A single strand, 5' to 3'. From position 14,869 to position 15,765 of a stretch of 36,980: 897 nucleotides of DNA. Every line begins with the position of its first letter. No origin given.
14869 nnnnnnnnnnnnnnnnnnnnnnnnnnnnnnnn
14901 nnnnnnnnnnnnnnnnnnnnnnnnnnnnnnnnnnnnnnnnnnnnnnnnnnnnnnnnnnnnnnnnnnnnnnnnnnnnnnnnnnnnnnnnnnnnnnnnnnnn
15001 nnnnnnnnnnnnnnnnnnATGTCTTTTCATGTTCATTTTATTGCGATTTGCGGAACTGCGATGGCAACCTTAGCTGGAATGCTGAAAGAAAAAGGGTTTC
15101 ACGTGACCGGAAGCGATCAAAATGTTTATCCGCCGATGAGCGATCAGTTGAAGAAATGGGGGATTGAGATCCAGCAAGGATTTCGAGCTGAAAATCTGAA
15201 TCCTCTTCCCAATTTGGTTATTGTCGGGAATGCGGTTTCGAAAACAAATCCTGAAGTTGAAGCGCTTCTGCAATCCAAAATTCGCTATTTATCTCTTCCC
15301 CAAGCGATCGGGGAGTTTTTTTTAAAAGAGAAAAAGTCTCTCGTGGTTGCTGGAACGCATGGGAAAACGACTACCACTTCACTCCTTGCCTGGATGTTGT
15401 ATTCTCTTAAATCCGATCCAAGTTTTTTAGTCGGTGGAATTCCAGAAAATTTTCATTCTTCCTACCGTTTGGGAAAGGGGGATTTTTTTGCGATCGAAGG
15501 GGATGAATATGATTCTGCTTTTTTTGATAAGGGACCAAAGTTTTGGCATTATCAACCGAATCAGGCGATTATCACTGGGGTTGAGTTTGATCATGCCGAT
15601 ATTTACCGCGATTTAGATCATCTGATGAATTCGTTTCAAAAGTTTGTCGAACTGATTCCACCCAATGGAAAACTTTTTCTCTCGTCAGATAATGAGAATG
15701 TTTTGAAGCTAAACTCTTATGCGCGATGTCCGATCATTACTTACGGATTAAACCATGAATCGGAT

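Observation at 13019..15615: Nested 5'-end duplications of mpl: a xenologous frameshifted fragment, a start-region relic and the intact gene bracket cargo DNA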

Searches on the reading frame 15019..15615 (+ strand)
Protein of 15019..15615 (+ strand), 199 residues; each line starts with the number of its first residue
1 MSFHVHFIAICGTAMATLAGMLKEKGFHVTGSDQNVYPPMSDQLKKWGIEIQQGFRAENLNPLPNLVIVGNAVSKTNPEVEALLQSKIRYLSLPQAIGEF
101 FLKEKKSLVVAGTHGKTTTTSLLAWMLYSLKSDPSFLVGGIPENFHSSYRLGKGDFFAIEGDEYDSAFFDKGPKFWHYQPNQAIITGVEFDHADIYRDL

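Call 70: find_related_loci(query=A2, collection=viral_contigs, flank=8000)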
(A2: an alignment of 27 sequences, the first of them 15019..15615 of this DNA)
Query A2 (199 aa) in viral_contigs; peptide patterns used: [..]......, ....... (x = any residue, [..] = any of these).
94 stretches matched a pattern, but none encodes a relative of the query by tblastn (E <= 1e-3).

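Call 71: search_dna_similar(query=window:15019-15615:+, collection=phages, mode=protein, max_evalue=0.00001, max_rows=10)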
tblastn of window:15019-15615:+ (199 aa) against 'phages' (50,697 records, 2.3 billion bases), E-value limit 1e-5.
Records with a match: 30; places in all: 30; records where one place covers at least 80% of the query: 25.
Best place of each record, by identity: <60% 30.
By first word of the organism name: Bacteriophage 14; Acinetobacter 4; Salmonella 4; Staphylococcus 3; Enterococcus 2; Listeria 2; Escherichia 1.
By host as written in the record: - 19; Homo sapiens 3; Staphylococcus aureus 2; Listeria monocytogenes 2; Escherichia coli O157:H7 ATCC 43895 1; Enterococcus faecalis 1; Salmonella enterica subsp. enterica serovar Kentucky 1; methicillin-resistant Staphylococcus aureus spa type t127 1.
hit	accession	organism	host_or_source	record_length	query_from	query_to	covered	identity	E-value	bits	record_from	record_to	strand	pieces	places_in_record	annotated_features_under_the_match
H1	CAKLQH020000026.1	Acinetobacter phage MD-2021a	not known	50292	2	199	99%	52.5%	4e-60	207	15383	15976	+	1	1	mpl: UDP-N-acetylmuramate:L-alanyl-gamma-D-glutamyl- meso-diaminopimelate ...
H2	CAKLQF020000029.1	Acinetobacter phage MD-2021a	not known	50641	2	199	99%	52.5%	4e-60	207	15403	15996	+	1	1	mpl: UDP-N-acetylmuramate:L-alanyl-gamma-D-glutamyl- meso-diaminopimelate ...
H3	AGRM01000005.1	Salmonella enterica subsp. houtenae str. ATCC BAA-1581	Homo sapiens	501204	3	199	99%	51.3%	7e-63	215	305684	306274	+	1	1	UDP-N-acetylmuramate:L-alanyl-gamma-D-glutamyl- meso-diaminopimelate ...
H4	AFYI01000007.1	Salmonella enterica subsp. enterica serovar Infantis str. ...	Homo sapiens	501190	6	199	96%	51.0%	2e-45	205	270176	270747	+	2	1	Mur ligase family, catalytic domain protein | UDP-N-acetylmuramate:L-alanyl-gamma-D-glutamyl- meso-diaminopimelate ...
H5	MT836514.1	Bacteriophage sp.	human fecal samples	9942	3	199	99%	46.3%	1e-53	189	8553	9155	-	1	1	record has no annotation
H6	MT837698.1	Bacteriophage sp.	human fecal samples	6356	3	199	99%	36.0%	2e-32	128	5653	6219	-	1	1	record has no annotation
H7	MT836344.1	Bacteriophage sp.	human fecal samples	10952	3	199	99%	35.0%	4e-29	119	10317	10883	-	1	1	record has no annotation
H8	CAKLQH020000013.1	Acinetobacter phage MD-2021a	not known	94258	4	196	97%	35.2%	1e-25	108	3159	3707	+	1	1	murC: UDP-N-acetylmuramate--L-alanine ligase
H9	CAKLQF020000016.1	Acinetobacter phage MD-2021a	not known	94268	4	196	97%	35.2%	1e-25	108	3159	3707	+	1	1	murC: UDP-N-acetylmuramate--L-alanine ligase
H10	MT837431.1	Bacteriophage sp.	human fecal samples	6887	4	199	98%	34.3%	2e-27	113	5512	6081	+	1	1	record has no annotation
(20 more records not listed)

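Call 72: search_dna_similar(query=window:15019-15615:+, collection=plasmids, mode=protein, max_evalue=1e-10, max_rows=12)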
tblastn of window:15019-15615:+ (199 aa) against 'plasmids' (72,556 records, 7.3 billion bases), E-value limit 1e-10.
Records with a match: 78; places in all: 97; records where one place covers at least 80% of the query: 78.
Best place of each record, by identity: <60% 78.
By first word of the organism name: Escherichia 11; Streptomyces 11; Paracoccus 5; Acinetobacter 4; Sinorhizobium 4; Klebsiella 3; Paenibacillus 3; Candidatus 2; Proteus 2; Neisseria 2; and 28 more.
By predicted mobility (MOB-suite, as given by PLSDB): non-mobilizable 64; mobilizable 7; conjugative 7.
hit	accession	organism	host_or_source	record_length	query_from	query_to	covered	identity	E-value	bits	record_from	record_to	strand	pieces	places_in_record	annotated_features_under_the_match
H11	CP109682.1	Pseudomonas aeruginosa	Homo sapiens,whole organism,swab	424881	1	199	100%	54.3%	7e-67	228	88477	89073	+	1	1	mpl: UDP-N-acetylmuramate:L-alanyl-gamma-D-glutamyl- meso-diaminopimelate ...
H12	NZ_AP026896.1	Aeromonas caviae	Microbe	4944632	3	199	99%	53.8%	1e-65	224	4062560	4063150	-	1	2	none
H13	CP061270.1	Escherichia coli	Sheep,cell culture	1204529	3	199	99%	52.8%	1e-64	222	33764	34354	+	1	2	mpl: UDP-N-acetylmuramate:L-alanyl-gamma-D-glutamyl- meso-diaminopimelate ...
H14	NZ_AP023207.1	Escherichia coli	Homo sapiens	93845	3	199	99%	52.8%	1e-64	222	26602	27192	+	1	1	mpl: UDP-N-acetylmuramate:L-alanyl-gamma-D-glutamyl- meso-diaminopimelate ...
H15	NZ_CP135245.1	Escherichia coli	Food,other,Pig ear pet treat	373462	3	199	99%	52.8%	1e-64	222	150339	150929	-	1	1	mpl: UDP-N-acetylmuramate:L-alanyl-gamma-D-glutamyl- meso-diaminopimelate ...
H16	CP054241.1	Escherichia coli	Homo sapiens,bone infection of foot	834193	3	199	99%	52.8%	1e-64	222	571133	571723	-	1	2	mpl: UDP-N-acetylmuramate:L-alanyl-gamma-D-glutamyl- meso-diaminopimelate ...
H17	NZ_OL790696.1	Escherichia coli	-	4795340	3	199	99%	52.8%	1e-64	222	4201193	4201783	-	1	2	none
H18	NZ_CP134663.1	Escherichia coli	Larus michahellis,bacteria,cloaca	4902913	3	199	99%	52.8%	1e-64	222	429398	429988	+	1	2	none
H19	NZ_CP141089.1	Escherichia coli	Homo sapiens,Infected Human Urine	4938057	3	199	99%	52.8%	1e-64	222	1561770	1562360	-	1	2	none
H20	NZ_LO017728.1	Candidatus Magnetococcus massalia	-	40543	4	199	98%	53.1%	2e-63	218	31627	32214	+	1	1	mpl: UDP-N-acetylmuramate:L-alanyl-gamma-D-glutamyl- meso-diaminopimelate ...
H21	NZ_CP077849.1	Acinetobacter baumannii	Homo sapiens,Rectal swab_P28_BU14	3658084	2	199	99%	52.5%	1e-59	207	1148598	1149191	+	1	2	none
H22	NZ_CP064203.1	Acinetobacter baumannii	Homo sapiens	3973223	2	199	99%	52.5%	1e-59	207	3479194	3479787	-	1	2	none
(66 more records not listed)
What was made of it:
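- No Mpl N-terminal fragment occurs in IMG/VR, and no 5' fragments occur on phages or plasmids (calls 70-72). No Mpl fragment is found in IMG/VR, phage or plasmid collections (calls 70-72).
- Tried and rejected: IMG/VR, phage and plasmid searches for mpl 5' fragments (calls 70-72).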
